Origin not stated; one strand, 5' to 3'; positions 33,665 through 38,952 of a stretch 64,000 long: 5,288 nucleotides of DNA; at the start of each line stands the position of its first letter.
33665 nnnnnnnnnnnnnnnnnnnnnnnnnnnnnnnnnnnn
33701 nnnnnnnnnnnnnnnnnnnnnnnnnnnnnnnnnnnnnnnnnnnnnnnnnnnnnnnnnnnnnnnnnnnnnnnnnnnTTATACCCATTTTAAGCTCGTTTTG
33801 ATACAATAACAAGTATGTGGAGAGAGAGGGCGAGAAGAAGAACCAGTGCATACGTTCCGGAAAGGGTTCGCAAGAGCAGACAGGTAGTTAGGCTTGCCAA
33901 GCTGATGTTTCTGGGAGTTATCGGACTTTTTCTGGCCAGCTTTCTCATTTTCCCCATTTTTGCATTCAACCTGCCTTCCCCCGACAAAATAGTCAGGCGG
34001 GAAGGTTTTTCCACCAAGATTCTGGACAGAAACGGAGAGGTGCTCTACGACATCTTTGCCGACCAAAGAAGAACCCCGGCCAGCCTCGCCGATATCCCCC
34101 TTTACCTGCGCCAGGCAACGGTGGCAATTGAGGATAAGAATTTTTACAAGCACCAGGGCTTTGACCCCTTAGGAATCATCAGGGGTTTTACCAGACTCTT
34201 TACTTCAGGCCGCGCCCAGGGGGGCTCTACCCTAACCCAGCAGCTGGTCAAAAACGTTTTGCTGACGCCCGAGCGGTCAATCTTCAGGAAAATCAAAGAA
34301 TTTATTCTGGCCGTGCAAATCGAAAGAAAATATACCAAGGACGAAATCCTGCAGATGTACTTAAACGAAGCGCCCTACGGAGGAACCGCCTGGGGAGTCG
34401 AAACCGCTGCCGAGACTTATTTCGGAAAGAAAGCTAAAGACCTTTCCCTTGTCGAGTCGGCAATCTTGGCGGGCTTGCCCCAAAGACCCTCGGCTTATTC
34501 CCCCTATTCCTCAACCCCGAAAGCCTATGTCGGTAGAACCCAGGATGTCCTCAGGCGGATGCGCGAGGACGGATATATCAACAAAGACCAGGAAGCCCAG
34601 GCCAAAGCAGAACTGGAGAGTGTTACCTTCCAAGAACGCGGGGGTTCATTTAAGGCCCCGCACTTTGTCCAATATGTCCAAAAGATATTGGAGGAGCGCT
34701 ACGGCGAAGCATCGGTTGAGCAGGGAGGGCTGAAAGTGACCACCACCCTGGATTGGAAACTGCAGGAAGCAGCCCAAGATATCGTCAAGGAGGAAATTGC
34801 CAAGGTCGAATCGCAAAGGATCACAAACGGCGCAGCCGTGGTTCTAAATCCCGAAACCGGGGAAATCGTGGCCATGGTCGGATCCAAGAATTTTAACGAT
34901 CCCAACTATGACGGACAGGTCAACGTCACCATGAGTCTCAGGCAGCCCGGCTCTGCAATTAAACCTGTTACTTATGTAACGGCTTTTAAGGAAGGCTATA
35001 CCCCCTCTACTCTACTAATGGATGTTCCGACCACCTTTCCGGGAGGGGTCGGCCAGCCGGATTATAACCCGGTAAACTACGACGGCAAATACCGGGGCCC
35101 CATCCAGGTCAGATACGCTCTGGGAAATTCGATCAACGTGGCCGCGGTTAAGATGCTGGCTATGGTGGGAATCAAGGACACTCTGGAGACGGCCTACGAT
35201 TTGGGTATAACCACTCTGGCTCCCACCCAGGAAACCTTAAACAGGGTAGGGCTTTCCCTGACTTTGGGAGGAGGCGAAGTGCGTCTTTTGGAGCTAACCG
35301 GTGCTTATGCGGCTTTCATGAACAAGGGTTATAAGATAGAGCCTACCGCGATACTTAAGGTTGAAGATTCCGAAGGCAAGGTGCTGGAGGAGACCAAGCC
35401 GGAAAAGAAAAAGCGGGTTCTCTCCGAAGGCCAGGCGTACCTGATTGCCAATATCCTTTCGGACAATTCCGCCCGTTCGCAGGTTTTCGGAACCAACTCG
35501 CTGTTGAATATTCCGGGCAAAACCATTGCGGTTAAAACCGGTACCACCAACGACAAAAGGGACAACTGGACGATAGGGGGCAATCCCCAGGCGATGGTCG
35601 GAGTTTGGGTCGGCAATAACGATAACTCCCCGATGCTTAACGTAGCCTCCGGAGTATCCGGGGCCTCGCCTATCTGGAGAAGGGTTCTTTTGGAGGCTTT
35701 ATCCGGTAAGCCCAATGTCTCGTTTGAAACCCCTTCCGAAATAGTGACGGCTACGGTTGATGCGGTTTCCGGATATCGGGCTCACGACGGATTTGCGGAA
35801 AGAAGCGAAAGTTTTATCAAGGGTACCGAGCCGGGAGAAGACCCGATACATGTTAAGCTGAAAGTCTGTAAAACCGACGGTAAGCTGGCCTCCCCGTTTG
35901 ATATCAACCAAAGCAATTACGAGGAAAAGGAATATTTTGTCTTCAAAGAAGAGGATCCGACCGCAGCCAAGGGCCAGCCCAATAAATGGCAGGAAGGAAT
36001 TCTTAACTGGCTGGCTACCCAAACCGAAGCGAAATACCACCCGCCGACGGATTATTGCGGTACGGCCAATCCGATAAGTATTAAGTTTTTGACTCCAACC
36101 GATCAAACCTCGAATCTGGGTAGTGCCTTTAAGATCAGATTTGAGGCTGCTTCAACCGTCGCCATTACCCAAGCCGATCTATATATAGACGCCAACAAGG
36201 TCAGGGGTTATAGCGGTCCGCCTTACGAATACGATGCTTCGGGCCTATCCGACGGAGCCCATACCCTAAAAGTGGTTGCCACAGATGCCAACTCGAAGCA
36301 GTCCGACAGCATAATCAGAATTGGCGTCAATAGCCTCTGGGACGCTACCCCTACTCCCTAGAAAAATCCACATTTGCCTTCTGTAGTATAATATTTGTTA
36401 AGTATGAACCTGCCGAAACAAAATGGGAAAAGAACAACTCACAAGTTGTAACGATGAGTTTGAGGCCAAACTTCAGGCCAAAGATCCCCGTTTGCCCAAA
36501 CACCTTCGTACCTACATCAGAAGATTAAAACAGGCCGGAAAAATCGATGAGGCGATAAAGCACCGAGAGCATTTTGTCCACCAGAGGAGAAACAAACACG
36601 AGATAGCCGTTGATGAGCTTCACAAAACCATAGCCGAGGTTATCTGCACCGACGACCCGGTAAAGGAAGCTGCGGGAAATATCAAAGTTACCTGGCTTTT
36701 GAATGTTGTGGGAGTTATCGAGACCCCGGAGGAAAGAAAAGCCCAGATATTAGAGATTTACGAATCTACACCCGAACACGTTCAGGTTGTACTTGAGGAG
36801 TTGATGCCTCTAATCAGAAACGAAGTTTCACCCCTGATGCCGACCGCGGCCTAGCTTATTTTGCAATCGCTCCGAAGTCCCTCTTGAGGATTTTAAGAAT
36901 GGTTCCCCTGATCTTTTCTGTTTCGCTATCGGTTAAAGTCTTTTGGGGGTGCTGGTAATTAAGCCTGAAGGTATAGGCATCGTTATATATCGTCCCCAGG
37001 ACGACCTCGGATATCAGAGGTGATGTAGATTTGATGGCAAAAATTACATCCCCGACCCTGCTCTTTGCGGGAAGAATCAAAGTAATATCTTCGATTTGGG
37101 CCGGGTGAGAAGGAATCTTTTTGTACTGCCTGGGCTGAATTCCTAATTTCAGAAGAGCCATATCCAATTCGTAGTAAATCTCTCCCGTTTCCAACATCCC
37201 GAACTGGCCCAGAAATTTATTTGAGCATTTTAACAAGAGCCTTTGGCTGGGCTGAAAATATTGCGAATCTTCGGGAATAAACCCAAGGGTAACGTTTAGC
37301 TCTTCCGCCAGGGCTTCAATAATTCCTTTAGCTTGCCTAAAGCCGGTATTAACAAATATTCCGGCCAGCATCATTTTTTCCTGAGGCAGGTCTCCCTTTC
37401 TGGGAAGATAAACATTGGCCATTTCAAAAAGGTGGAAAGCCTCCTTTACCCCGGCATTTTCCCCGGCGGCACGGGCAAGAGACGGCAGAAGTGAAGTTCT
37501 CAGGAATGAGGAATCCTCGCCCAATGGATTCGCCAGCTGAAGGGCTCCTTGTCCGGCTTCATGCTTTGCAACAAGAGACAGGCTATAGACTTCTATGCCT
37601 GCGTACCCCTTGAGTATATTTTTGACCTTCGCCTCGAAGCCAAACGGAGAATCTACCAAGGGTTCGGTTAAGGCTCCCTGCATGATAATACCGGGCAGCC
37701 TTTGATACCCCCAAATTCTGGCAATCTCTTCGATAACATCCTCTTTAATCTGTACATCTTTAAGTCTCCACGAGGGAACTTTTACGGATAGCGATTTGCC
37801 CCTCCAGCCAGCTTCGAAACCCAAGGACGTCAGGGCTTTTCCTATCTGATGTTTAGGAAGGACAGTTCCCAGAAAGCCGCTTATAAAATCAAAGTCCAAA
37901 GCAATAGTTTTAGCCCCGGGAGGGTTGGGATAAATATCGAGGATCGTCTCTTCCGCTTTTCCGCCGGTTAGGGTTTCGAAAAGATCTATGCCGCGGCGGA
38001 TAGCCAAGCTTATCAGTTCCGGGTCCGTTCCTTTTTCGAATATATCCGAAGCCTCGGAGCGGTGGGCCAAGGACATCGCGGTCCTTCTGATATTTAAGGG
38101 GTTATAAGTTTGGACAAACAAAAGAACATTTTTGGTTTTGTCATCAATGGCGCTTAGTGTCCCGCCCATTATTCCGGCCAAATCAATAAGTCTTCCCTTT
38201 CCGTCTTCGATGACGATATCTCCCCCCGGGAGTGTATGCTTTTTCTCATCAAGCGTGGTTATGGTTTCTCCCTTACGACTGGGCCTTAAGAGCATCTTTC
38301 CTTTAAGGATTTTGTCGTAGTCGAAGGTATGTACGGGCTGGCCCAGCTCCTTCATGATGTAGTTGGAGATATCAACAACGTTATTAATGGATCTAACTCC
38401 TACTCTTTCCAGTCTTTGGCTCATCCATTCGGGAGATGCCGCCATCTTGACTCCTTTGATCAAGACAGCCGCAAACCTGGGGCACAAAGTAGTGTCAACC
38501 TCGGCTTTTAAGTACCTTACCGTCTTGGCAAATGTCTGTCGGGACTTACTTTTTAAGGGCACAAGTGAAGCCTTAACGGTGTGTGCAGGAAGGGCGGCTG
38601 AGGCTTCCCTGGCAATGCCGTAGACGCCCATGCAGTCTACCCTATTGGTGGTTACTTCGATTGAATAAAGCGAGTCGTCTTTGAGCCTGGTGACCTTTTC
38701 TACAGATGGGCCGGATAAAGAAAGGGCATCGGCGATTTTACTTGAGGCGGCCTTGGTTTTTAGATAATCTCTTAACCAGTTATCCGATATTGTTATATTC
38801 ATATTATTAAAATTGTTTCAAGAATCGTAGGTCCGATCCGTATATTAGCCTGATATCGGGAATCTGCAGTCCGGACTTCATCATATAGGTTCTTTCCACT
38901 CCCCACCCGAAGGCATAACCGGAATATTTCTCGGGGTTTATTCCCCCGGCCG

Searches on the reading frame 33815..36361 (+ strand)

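Call 75: search_protein_families(library=pfam, proteins=[window:33815-36361:+], max_evalue=0.0001)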
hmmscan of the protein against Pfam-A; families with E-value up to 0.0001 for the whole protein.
window:33815-36361:+ (848 aa): 3 families
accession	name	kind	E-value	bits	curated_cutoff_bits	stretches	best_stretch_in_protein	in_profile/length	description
PF00912.28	Transgly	-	3.4e-61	206.2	27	1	74-249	2-177/178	Transglycosylase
PF00905.27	Transpeptidase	-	2.8e-27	96.2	22.1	1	339-588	1-263/299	Penicillin binding protein transpeptidase domain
PF17957.7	Big_7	-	7e-06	27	24.1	1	756-820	3-70/70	Bacterial Ig domain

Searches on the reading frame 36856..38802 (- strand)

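Call 75: search_protein_families(library=pfam, proteins=[window:36856-38802:-], max_evalue=0.0001)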
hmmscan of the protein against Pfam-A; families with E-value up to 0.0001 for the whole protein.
window:36856-38802:- (648 aa): 4 families
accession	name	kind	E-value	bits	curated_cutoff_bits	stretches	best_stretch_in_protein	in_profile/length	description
PF03483.22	B3_4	-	2.8e-57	193.6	29.3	1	107-280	2-174/174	B3/4 domain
PF17759.6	tRNA_synthFbeta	-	1.4e-24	87.2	22.4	1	374-538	6-194/214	Phenylalanyl tRNA synthetase beta chain CLM domain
PF03484.21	B5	-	2.5e-18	66.5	28.6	1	300-366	1-67/67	tRNA synthetase B5 domain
PF03147.19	FDX-ACB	-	5.1e-09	36.9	31.1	1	565-646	2-92/94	Ferredoxin-fold anticodon binding domain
